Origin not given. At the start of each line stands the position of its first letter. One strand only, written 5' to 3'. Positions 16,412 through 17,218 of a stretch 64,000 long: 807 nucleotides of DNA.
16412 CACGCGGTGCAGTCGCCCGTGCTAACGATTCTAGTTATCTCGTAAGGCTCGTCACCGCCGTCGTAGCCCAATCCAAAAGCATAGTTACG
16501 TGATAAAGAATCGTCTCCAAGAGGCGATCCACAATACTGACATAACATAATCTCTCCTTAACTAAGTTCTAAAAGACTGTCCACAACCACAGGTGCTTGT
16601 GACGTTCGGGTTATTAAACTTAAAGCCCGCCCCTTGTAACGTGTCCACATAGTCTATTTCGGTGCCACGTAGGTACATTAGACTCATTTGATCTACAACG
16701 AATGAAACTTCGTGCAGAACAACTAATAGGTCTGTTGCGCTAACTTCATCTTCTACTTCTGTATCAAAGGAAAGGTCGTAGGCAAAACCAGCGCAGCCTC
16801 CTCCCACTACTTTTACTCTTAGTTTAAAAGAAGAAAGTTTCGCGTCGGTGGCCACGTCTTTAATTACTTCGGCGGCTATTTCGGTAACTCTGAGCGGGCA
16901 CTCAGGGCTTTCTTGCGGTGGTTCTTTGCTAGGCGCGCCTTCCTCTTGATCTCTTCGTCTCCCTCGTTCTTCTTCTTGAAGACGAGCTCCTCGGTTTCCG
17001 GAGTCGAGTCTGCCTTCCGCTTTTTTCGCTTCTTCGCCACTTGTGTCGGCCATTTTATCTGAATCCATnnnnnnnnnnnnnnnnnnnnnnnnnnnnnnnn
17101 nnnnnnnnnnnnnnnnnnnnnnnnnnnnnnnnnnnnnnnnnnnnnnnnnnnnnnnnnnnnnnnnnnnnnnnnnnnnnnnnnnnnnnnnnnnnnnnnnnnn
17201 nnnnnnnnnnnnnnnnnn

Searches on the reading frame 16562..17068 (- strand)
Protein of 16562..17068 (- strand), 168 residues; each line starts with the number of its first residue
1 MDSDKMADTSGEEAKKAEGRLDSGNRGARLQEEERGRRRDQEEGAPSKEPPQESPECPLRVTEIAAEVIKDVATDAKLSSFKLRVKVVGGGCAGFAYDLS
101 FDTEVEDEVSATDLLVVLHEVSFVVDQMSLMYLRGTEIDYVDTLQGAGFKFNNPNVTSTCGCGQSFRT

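Call 18: search_protein_families(library=pfam, proteins=[window:16562-17068:-], max_evalue=0.001)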
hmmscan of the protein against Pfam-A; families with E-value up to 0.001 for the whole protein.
window:16562-17068:- (168 aa): 1 family
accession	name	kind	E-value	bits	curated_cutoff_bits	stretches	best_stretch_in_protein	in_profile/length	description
PF01521.26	Fe-S_biosyn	-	9.4e-17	61.7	26.3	1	59-163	3-109/110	Iron-sulphur cluster biosynthesis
